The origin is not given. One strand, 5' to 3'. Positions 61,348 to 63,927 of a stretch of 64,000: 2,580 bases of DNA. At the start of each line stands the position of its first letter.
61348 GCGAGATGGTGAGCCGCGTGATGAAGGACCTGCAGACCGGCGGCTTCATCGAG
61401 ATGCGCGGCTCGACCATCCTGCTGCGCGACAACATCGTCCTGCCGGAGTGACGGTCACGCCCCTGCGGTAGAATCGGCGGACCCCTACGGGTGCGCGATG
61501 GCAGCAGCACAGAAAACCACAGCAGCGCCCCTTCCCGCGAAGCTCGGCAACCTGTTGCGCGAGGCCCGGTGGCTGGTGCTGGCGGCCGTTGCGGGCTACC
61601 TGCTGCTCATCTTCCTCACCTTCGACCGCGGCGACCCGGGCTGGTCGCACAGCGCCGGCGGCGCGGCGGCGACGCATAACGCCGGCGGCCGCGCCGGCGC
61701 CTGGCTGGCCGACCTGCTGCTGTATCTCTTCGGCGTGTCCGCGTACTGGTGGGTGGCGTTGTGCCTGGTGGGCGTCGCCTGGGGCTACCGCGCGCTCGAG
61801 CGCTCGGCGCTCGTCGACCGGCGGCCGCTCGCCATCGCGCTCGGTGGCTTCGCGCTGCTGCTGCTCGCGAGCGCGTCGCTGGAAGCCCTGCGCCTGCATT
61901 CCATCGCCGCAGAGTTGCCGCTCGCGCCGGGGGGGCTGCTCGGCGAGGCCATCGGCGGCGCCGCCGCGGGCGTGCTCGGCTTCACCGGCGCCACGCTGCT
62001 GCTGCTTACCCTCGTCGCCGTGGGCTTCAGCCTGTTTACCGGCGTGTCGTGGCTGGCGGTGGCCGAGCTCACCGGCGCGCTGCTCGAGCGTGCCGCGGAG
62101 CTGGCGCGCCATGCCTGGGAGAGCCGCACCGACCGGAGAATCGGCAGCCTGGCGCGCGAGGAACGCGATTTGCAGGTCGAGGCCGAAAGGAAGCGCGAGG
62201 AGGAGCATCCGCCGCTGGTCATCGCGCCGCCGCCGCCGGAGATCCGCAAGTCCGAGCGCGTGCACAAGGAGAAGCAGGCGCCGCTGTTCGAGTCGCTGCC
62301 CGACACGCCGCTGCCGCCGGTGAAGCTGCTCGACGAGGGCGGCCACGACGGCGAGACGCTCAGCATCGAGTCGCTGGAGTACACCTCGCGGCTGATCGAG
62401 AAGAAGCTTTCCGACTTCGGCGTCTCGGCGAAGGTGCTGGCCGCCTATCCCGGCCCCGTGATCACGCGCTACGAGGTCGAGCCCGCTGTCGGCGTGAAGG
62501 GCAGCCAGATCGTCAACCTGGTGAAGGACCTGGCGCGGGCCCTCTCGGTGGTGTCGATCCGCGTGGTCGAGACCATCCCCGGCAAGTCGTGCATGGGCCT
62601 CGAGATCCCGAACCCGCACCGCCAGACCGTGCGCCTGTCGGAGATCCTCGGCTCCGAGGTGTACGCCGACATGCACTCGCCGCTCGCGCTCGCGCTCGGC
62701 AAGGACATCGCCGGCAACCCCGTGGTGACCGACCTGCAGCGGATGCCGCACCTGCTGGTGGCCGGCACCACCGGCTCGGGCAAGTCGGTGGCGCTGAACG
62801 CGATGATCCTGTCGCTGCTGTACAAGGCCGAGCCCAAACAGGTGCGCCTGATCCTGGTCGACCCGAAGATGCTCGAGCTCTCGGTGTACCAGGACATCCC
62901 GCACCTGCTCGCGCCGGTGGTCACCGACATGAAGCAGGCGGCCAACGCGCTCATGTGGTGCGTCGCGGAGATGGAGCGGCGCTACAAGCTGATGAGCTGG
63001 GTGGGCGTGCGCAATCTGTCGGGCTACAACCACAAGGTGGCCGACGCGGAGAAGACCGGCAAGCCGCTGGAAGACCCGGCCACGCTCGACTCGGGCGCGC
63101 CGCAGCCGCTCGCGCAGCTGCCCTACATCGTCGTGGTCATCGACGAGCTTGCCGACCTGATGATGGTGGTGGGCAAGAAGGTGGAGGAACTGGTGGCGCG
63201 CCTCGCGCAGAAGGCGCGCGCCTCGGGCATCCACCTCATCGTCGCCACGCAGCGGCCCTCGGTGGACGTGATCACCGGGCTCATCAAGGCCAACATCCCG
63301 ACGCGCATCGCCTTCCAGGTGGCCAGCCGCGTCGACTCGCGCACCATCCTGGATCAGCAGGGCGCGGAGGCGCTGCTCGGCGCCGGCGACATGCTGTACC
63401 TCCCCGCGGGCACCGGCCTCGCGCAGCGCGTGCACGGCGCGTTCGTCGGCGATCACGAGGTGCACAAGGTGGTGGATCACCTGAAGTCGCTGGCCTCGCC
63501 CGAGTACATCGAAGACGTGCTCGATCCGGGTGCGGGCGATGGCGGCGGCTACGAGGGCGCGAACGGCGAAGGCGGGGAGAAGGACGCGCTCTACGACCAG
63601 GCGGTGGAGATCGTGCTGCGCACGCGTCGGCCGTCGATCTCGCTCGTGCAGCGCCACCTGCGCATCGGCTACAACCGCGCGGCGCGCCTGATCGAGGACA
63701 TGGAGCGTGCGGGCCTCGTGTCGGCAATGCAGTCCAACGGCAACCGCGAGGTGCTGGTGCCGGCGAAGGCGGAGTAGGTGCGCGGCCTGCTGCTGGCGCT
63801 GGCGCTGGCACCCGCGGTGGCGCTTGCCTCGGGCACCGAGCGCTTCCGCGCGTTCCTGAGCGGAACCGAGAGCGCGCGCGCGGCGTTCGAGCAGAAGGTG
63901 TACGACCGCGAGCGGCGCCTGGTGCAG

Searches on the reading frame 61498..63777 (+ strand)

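Call 22: search_protein_families(library=ncbifam, proteins=[window:61498-63777:+], max_evalue=0.00001)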
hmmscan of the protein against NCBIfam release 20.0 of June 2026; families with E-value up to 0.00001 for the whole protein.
window:61498-63777:+ (759 aa): 5 families
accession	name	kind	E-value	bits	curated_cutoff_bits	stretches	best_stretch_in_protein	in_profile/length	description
NF007615.0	PRK10263.1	equivalog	3e-228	760.8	1566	2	268-756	862-1352/1355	DNA translocase FtsK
TIGR03928.1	T7_EssCb_Firm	equivalog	6e-33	113.6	778.4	1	417-630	470-665/1296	type VII secretion protein EssC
TIGR03924.1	T7SS_EccC_a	equivalog_domain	3.9e-27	95.3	509.15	1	417-650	451-669/673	type VII secretion protein EccCa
TIGR03925.1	T7SS_EccC_b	equivalog_domain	8e-17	60.7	346.55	1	311-495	263-438/564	type VII secretion protein EccCb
NF041214.1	plasmid_TraB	equivalog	6.1e-16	58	800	1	417-624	249-425/639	plasmid transfer protein TraB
